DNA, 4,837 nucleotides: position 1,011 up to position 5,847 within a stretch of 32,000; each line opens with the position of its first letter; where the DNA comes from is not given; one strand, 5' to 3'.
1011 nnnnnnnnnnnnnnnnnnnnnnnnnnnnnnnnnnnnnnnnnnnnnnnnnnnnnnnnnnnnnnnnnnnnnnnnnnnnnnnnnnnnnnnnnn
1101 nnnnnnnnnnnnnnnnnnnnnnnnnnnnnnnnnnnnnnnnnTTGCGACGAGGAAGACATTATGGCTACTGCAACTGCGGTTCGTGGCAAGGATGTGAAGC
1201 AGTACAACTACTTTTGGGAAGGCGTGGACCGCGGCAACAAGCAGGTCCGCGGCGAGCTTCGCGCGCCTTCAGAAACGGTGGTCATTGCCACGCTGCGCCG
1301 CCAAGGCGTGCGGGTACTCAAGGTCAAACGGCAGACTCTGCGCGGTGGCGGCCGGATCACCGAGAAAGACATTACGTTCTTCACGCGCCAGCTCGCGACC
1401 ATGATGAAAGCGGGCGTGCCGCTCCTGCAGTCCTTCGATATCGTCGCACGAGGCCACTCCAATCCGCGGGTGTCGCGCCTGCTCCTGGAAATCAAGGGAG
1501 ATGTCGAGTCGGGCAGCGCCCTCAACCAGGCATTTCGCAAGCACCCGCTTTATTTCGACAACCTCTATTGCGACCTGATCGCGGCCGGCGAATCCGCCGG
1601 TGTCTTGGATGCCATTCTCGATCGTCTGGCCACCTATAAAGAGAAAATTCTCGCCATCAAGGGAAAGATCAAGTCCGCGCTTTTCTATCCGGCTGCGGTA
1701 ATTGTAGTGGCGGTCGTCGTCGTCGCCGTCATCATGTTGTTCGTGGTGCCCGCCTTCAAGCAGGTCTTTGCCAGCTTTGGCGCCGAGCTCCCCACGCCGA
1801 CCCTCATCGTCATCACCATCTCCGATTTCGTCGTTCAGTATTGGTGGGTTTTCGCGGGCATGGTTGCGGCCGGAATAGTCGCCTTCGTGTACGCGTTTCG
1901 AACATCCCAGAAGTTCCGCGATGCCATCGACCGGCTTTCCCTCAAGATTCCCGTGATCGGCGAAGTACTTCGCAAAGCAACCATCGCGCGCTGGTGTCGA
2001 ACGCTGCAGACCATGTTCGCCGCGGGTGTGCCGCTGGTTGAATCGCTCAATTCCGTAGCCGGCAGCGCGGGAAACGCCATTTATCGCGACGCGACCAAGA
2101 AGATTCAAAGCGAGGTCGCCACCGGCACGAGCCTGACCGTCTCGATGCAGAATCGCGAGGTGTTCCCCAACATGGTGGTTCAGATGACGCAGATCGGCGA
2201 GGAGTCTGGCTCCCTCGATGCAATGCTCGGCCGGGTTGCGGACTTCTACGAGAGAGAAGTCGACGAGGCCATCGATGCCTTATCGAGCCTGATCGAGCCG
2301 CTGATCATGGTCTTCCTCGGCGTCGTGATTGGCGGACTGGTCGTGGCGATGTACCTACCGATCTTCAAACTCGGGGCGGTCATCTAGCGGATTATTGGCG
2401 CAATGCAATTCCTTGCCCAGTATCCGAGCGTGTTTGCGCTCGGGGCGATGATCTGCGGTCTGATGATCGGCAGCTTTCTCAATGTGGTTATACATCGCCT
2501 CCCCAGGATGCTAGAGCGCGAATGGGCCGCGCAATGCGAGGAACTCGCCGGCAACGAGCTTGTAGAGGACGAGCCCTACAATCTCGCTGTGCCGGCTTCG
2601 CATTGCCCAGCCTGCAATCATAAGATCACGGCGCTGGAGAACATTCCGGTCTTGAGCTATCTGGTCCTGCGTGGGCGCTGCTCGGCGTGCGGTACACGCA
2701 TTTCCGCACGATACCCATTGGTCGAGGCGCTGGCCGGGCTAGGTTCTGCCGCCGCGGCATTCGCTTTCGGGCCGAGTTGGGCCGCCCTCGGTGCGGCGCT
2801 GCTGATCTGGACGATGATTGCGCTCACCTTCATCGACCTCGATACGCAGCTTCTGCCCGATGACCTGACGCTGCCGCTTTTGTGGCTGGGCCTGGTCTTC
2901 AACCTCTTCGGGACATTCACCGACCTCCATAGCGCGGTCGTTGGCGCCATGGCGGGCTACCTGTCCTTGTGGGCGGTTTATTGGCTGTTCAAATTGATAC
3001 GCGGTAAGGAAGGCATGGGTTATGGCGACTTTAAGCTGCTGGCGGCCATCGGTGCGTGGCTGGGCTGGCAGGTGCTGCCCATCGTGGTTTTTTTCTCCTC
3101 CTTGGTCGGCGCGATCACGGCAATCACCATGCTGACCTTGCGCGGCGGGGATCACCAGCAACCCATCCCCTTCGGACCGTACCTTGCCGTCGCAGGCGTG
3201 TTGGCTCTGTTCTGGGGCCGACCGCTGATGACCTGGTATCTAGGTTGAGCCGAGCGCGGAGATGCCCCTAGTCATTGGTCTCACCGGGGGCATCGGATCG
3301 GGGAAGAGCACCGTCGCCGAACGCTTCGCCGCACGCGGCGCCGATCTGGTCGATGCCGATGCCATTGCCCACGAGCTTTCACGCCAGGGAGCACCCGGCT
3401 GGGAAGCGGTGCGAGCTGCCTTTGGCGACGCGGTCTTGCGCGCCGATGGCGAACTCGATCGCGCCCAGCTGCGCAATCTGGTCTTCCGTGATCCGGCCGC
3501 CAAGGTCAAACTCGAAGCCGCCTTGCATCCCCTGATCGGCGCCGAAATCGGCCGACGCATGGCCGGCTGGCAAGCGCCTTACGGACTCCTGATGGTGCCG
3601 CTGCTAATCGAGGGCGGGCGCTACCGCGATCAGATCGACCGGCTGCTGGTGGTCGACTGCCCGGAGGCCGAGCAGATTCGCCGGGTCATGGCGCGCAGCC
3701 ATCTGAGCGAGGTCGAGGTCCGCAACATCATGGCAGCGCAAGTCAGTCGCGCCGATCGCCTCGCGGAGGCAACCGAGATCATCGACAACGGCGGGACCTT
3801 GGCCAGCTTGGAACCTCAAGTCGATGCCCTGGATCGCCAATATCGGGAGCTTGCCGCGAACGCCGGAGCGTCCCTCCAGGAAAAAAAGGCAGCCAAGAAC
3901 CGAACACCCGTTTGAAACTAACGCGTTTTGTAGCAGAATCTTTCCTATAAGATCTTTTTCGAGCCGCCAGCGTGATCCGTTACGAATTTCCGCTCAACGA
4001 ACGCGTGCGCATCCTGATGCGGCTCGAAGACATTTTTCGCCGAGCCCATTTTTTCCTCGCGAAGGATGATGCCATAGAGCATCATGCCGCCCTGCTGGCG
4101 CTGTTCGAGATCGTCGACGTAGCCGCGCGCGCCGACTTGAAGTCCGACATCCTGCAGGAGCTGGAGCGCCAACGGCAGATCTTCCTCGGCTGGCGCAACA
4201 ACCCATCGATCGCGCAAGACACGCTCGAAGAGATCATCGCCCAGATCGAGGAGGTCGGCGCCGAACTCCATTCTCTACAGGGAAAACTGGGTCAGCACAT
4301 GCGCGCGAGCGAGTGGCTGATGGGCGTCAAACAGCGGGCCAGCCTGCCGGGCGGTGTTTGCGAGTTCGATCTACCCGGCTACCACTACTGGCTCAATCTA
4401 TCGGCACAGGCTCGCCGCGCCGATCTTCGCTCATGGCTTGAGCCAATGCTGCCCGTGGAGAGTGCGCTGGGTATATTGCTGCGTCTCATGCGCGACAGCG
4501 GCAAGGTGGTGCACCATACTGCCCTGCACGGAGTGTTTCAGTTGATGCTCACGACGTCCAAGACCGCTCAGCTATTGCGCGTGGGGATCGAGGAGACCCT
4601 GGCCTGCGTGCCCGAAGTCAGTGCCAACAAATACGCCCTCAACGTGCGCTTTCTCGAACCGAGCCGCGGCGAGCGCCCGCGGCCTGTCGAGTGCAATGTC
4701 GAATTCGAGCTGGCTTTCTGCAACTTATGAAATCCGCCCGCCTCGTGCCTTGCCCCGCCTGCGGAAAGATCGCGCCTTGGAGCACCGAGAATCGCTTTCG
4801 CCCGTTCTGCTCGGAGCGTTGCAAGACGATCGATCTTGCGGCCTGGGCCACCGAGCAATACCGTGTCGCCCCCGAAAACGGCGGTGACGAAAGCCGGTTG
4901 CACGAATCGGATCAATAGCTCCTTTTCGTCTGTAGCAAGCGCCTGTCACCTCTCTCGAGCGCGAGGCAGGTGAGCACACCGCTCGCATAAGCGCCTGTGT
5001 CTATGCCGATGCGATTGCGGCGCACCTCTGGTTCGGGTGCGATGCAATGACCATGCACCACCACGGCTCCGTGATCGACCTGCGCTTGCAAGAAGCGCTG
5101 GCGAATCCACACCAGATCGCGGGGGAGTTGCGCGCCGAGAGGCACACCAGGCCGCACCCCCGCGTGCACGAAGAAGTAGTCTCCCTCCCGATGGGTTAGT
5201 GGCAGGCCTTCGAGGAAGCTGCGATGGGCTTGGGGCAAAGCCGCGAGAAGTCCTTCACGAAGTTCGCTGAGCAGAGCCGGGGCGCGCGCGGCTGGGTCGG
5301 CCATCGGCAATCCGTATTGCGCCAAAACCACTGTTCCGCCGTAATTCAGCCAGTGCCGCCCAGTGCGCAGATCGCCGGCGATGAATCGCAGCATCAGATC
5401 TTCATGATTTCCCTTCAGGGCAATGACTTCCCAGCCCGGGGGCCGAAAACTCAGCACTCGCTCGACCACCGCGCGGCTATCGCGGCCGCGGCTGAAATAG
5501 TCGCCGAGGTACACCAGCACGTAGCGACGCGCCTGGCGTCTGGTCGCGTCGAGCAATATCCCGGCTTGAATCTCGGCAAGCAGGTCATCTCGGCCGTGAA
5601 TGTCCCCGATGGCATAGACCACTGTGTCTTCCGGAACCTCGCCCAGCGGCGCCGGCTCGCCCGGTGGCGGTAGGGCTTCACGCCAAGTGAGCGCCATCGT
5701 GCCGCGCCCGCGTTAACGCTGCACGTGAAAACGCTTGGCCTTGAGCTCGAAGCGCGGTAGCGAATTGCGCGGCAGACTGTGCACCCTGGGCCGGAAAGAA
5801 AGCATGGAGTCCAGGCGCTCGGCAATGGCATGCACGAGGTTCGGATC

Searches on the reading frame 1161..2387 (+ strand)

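Call 80: search_protein_families(library=pfam, proteins=[window:1161-2387:+], max_evalue=0.001)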
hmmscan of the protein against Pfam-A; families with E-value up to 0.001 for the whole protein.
window:1161-2387:+ (408 aa): 1 family
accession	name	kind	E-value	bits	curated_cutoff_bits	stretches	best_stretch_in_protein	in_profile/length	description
PF00482.28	T2SSF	-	3e-70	234.4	25.2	2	74-197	1-125/125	Type II secretion system (T2SS), protein F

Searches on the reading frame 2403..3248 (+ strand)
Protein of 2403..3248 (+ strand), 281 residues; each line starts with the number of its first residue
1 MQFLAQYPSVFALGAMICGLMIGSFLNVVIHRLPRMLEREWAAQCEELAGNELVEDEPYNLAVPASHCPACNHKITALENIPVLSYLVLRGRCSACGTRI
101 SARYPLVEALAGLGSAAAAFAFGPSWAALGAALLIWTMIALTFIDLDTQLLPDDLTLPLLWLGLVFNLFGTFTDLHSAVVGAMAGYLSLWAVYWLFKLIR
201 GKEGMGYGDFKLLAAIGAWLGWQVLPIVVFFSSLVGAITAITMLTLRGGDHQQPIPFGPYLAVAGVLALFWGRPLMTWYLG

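Call 80: search_protein_families(library=pfam, proteins=[window:2403-3248:+], max_evalue=0.001)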
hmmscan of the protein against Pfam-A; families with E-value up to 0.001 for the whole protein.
window:2403-3248:+ (281 aa): 2 families
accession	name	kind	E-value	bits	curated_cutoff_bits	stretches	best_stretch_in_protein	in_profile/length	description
PF06750.18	A24_N_bact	-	7e-33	113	23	1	17-121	1-83/84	Bacterial Peptidase A24 N-terminal domain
PF01478.23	Peptidase_A24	-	4.1e-29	101.5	26.5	1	133-241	2-104/104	Type IV leader peptidase family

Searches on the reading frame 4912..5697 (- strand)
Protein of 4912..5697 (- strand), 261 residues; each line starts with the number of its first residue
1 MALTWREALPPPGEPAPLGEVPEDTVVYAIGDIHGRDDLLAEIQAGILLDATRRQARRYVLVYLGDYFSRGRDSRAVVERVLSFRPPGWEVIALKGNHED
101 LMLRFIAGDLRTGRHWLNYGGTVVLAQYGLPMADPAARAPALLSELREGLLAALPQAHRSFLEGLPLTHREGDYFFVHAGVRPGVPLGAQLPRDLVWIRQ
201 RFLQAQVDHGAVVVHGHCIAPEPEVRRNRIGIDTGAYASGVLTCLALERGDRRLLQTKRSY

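Call 5: search_protein_families(library=pfam, proteins=[window:4912-5697:-], max_evalue=0.01)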
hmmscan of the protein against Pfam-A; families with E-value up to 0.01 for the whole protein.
window:4912-5697:- (261 aa): 1 family
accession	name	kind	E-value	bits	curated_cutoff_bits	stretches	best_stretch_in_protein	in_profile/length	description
PF00149.33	Metallophos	-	8.9e-12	46.3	21.5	1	27-221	3-159/191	Calcineurin-like phosphoesterase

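Call 6: search_protein_families(library=ncbifam, proteins=[window:4912-5697:-], max_evalue=0.01)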
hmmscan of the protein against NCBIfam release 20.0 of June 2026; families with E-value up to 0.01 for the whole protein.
window:4912-5697:- (261 aa): 6 families
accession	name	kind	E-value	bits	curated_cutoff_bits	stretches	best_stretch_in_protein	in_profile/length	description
NF001204.0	PRK00166.1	equivalog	2.8e-10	40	176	1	27-106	3-74/276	symmetrical bis(5'-nucleosyl)-tetraphosphatase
TIGR04075.1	bacter_Pnkp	equivalog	7.2e-09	34.4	750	1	30-113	185-276/851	polynucleotide kinase-phosphatase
NF007425.0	PRK09968.1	equivalog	7.3e-07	29.1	332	1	27-122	17-100/218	protein-serine/threonine phosphatase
NF010148.0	PRK13625.1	equivalog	3.3e-05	23.6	340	0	30-115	6-93/245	bis(5'-nucleosyl)-tetraphosphatase PrpE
NF008516.0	PRK11439.1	equivalog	0.00021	21.3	326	1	27-122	19-102/218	protein-serine/threonine phosphatase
TIGR00668.1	apaH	equivalog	0.0098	15.4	222.85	0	27-102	3-70/279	bis(5'-nucleosyl)-tetraphosphatase (symmetrical) ApaH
